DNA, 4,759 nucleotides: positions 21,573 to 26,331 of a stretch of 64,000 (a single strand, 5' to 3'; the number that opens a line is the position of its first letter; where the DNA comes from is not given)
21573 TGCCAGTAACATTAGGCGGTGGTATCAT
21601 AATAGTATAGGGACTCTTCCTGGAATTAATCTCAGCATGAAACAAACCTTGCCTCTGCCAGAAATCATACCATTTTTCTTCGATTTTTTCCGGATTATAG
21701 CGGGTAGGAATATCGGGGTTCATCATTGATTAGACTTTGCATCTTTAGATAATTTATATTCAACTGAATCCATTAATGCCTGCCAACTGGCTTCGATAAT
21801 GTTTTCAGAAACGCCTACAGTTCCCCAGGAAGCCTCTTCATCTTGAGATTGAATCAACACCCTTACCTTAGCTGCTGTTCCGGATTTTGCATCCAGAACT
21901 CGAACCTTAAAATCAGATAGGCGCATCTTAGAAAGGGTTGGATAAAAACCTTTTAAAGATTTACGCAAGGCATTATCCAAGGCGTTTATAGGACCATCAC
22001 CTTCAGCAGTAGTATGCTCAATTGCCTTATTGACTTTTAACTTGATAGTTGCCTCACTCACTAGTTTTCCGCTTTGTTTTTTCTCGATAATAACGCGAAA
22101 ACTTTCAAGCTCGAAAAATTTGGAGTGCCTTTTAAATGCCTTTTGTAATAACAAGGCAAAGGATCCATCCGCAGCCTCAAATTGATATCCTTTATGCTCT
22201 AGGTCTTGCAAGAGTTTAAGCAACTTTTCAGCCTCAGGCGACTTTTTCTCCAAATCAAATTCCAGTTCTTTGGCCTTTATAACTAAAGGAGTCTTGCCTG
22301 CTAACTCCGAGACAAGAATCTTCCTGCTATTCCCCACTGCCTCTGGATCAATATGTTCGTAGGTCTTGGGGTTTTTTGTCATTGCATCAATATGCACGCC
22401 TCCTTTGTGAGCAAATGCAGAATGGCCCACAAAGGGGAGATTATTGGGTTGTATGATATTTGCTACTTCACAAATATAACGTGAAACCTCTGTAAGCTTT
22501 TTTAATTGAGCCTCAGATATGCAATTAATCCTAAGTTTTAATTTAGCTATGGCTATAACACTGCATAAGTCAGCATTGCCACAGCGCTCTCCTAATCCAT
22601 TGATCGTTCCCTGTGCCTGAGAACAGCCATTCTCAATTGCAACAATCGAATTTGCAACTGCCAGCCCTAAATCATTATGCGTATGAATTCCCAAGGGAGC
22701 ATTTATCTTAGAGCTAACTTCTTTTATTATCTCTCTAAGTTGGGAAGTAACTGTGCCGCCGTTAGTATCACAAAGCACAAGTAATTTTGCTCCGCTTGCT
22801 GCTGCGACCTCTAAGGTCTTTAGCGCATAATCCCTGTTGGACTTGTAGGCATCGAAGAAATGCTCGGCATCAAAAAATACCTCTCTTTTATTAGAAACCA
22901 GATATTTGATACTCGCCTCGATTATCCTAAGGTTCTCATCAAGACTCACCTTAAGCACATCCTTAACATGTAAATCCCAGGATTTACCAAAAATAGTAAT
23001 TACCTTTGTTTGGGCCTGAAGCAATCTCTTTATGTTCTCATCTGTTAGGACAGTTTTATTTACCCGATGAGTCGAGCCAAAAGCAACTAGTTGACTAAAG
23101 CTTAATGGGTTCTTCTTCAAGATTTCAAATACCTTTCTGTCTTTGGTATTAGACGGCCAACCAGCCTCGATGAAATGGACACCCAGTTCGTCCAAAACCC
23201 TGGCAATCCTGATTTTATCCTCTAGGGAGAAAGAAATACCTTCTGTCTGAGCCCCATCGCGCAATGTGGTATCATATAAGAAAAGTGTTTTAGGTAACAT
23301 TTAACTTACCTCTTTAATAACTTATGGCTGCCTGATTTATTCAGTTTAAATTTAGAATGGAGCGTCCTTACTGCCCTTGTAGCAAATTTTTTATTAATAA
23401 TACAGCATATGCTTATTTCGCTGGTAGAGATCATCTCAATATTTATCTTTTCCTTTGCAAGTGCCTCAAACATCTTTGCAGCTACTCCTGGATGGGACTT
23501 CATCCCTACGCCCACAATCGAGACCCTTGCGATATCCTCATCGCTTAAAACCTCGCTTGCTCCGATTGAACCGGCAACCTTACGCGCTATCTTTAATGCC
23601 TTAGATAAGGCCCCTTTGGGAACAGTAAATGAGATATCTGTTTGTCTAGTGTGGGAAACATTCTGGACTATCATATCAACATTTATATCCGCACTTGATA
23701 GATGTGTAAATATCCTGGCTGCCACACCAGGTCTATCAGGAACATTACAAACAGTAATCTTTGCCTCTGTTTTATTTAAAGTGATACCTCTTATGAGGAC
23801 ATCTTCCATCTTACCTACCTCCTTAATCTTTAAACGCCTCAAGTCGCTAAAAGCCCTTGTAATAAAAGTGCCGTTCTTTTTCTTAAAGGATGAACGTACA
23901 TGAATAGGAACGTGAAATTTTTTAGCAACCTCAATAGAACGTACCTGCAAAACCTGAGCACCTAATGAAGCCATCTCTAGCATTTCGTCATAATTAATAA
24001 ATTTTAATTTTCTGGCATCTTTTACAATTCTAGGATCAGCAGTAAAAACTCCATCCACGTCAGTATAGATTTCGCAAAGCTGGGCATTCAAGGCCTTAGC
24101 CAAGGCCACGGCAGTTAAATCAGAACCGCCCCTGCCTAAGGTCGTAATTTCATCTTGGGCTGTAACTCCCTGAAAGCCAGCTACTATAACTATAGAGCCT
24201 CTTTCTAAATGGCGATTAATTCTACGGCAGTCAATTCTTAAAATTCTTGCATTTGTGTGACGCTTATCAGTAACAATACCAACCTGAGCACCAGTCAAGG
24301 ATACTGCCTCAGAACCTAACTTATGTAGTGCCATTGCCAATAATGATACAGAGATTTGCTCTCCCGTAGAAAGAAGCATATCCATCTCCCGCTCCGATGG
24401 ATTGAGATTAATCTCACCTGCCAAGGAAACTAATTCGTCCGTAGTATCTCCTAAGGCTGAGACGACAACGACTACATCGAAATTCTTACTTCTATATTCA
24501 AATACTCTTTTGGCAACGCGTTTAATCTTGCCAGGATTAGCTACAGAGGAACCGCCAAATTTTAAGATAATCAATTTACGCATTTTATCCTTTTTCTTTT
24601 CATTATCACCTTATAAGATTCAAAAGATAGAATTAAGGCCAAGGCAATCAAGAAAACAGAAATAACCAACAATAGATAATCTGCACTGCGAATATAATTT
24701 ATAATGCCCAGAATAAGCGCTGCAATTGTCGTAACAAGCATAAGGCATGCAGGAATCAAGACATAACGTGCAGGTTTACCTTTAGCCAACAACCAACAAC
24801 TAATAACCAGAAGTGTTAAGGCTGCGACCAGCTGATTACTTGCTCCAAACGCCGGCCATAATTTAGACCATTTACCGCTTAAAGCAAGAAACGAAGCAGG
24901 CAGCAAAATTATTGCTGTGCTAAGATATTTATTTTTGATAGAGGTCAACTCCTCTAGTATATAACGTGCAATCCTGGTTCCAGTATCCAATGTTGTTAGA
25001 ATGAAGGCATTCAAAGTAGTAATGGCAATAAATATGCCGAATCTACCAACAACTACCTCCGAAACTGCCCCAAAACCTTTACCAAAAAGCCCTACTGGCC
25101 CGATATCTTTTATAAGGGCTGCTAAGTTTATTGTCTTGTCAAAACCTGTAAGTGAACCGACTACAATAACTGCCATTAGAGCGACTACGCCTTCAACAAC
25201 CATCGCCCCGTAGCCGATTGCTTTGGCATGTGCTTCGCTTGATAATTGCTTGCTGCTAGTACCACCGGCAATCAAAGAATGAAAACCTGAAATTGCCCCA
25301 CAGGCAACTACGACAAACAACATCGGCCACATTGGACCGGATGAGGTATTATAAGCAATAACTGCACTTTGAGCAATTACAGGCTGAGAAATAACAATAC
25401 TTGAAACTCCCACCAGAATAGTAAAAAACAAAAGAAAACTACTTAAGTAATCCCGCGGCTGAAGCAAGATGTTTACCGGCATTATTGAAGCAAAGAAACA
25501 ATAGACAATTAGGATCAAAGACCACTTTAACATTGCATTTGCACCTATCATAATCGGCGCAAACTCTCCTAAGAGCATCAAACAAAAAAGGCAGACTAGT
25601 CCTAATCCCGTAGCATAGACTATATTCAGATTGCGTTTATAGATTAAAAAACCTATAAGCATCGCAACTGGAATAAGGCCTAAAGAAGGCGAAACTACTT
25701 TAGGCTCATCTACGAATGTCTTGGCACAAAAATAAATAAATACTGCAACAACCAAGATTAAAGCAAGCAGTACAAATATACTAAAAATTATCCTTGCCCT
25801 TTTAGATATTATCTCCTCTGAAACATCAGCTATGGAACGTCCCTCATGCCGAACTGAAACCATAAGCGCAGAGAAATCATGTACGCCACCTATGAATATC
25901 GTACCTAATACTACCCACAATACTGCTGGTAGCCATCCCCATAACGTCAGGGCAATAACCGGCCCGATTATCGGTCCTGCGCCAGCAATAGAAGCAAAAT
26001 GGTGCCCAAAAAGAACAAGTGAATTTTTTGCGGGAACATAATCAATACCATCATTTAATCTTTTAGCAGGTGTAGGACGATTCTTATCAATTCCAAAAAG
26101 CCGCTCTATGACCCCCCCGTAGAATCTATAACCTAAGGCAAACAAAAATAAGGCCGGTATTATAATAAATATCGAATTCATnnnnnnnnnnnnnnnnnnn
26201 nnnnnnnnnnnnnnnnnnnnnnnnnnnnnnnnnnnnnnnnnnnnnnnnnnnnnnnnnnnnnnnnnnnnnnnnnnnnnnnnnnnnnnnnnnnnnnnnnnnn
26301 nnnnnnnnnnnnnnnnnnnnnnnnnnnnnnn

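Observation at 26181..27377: ApgM-family 'phosphoglycerate mutase-like' gene in a threonine cluster that lacks thrB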

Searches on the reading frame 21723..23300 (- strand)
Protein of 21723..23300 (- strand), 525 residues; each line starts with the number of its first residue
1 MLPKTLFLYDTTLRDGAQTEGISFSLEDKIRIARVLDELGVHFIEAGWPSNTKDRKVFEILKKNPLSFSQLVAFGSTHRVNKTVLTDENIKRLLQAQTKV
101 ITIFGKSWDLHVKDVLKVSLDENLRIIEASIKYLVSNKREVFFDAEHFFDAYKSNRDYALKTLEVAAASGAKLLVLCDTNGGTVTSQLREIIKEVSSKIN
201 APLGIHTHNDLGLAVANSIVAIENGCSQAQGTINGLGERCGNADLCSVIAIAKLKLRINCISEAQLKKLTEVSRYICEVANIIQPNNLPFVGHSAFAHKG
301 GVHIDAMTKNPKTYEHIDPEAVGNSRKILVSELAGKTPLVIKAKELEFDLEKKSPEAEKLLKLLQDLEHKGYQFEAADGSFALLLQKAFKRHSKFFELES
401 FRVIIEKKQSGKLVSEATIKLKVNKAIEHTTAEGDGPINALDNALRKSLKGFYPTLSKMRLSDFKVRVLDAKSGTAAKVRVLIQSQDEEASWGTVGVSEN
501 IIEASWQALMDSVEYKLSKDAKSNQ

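Call 3: search_protein_families(library=pfam, proteins=[window:21723-23300:-])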
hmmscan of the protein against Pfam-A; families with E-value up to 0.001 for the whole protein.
window:21723-23300:- (525 aa): 3 families
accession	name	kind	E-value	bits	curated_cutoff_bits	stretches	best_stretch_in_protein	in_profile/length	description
PF00682.25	HMGL-like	-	3.5e-50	171.2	29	1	8-275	4-259/260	HMGL-like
PF08502.15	LeuA_dimer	-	3e-28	98.8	24.9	1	376-516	2-130/131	LeuA allosteric (dimerisation) domain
PF22617.1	HCS_D2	-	2.7e-16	60.1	27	1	291-354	2-66/82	Homocitrate synthase post-HMGL domain-like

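Call 4: search_protein_families(library=ncbifam, proteins=[window:21723-23300:-])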
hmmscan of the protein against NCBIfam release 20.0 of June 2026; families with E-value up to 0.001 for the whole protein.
window:21723-23300:- (525 aa): 26 families (the best 25 are shown)
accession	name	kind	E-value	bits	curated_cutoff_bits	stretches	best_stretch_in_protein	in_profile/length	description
TIGR00977.1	citramal_synth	equivalog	1e-218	726.9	450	1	6-522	2-522/526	citramalate synthase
NF002085.0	PRK00915.1-2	subfamily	4.5e-90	302.8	517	1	3-518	11-501/504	2-isopropylmalate synthase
NF002086.0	PRK00915.1-3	equivalog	1e-84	284.9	532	1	4-521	5-506/516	2-isopropylmalate synthase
NF002088.0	PRK00915.1-5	equivalog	4e-79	266.5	697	1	7-520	5-502/514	2-isopropylmalate synthase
TIGR00973.1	leuA_bact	equivalog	1.6e-78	264.4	598.7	1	7-513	3-493/494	2-isopropylmalate synthase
TIGR02090.1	LEU1_arch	subfamily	9.6e-76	255.2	484.75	1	8-375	3-355/363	isopropylmalate/citramalate/homocitrate synthases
NF002087.0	PRK00915.1-4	equivalog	3.7e-72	243.5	729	1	5-522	6-508/516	2-isopropylmalate synthase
NF002084.0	PRK00915.1-1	equivalog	1.1e-69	235.4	748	1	6-514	5-497/523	2-isopropylmalate synthase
TIGR02146.1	LysS_fung_arch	equivalog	1.9e-69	234.5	413.55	1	9-351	2-331/344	homocitrate synthase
NF041069.1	IPMS_Sufob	equivalog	1.7e-65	221.7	600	1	8-373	3-355/371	isopropylmalate synthase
TIGR02660.1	nifV_homocitr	equivalog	1.8e-60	205.2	462.9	1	6-366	2-347/365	homocitrate synthase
NF042434.1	IPMS_Lepto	equivalog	9.9e-45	153.1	500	1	3-336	3-340/374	2-isopropylmalate synthase LeuA2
NF042433.1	CitmalDyn_Leptosp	equivalog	1.4e-41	142.6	950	1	8-484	10-473/514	(R)-citramalate synthase CimA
NF002991.1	PRK03739.1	subfamily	1.3e-25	90.2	455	1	191-513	225-548/550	2-isopropylmalate synthase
NF006049.0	PRK08195.1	subfamily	1.8e-24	86.4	229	1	164-274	155-264/344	4-hyroxy-2-oxovalerate/4-hydroxy-2-oxopentanoic acid aldolase,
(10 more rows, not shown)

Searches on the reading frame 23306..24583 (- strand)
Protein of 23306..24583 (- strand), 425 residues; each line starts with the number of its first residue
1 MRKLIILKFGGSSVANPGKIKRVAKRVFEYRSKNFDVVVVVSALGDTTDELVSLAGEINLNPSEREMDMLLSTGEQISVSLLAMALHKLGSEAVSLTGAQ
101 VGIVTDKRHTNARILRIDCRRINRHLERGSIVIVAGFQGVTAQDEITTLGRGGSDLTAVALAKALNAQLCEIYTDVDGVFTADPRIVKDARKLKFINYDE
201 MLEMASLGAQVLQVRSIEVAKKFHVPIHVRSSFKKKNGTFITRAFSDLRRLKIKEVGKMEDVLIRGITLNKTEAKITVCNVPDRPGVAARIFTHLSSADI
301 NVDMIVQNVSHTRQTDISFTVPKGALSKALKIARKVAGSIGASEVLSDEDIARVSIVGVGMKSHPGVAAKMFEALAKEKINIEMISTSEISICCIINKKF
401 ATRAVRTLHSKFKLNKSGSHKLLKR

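Call 3: search_protein_families(library=pfam, proteins=[window:23306-24583:-])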
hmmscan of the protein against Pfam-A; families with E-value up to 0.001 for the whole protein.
window:23306-24583:- (425 aa): 5 families
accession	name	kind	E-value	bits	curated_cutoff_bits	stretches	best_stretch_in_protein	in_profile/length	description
PF00696.33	AA_kinase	-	2.1e-54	185.2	24.9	1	3-231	1-234/234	Amino acid kinase family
PF22468.2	ACT_9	-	2.9e-41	139.5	27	2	354-412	1-61/61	ACT domain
PF13840.12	ACT_7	-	2.2e-23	82.3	27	1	347-410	2-65/65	ACT domain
PF01842.31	ACT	-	1.1e-18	67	27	2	279-337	5-65/66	ACT domain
PF22629.2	ACT_AHAS_ss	-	0.0001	22.8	27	0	281-336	5-62/67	AHAS small subunit-like ACT domain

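Call 4: search_protein_families(library=ncbifam, proteins=[window:23306-24583:-])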
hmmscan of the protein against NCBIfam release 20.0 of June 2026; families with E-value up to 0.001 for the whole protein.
window:23306-24583:- (425 aa): 36 families (the best 25 are shown)
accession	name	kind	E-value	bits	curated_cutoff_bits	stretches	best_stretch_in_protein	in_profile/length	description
NF005155.0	PRK06635.1-4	equivalog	5e-176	585.7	346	1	3-416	2-405/407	aspartate kinase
NF005656.0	PRK07431.1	equivalog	1.1e-172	575.6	657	1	3-417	2-414/587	aspartate kinase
NF005153.0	PRK06635.1-1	equivalog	2.6e-162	540.6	585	1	3-417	2-410/421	aspartate kinase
NF005154.0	PRK06635.1-2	equivalog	3.1e-156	520.8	376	1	1-416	1-406/407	aspartate kinase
NF005156.0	PRK06635.1-5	equivalog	2.5e-146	487.6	594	1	4-418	3-406/411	aspartate kinase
TIGR00657.1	asp_kinases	subfamily_domain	8.3e-136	453.6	208.7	2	62-413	101-441/442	aspartate kinase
TIGR00656.1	asp_kin_monofn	equivalog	1.3e-131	439.4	402.25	1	3-414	2-406/407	aspartate kinase, monofunctional class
NF006068.0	PRK08210.1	equivalog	6.7e-110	368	474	1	3-416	2-404/405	aspartate kinase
NF005161.0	PRK06635.2-5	equivalog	6.9e-108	361.1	586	1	5-413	6-401/402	aspartate kinase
NF004938.0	PRK06291.1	equivalog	2.3e-96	323.3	528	2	64-416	119-465/468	aspartate kinase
NF006459.0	PRK08841.1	equivalog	3.8e-95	319.2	535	1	3-415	4-381/395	aspartate kinase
NF005157.0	PRK06635.2-1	equivalog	4.2e-83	279.4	832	1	6-413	6-400/401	aspartate kinase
NF006959.0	PRK09436.1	equivalog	2.5e-76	257.4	726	2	64-415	116-462/819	bifunctional aspartate kinase/homoserine dehydrogenase I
NF005158.0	PRK06635.2-2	equivalog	1.2e-75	255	717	1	4-414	3-400/401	aspartate kinase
NF006570.0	PRK09084.1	equivalog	5.1e-66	223.6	455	2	57-412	102-448/452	lysine-sensitive aspartokinase 3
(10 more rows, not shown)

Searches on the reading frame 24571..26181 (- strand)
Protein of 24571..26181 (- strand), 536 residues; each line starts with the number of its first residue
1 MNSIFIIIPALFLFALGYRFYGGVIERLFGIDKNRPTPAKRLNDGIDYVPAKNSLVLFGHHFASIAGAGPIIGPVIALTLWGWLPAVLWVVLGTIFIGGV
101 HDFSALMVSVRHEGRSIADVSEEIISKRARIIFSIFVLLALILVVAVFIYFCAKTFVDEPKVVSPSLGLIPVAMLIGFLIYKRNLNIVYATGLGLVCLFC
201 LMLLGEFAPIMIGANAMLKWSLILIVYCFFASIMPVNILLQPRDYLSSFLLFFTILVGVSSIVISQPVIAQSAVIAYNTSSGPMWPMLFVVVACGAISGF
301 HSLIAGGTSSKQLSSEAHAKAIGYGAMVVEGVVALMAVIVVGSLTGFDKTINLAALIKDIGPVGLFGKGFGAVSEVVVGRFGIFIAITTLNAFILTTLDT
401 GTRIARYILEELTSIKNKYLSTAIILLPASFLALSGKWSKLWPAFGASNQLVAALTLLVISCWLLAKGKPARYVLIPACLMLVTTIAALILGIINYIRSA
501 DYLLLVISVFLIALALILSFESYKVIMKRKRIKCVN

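Call 3: search_protein_families(library=pfam, proteins=[window:24571-26181:-])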
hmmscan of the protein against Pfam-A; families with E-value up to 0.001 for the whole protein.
window:24571-26181:- (536 aa): 1 family
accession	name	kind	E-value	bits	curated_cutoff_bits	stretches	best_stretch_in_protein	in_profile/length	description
PF02554.20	CstA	-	1e-137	460.7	27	2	2-346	1-357/560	Carbon starvation protein CstA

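Call 4: search_protein_families(library=ncbifam, proteins=[window:24571-26181:-])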
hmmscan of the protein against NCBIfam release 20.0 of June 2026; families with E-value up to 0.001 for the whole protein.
window:24571-26181:- (536 aa): 1 family
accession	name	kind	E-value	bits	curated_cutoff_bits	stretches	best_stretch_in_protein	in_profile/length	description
NF011590.0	PRK15015.1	equivalog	6.4e-74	249.7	1188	2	1-341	32-382/701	pyruvate/proton symporter CstA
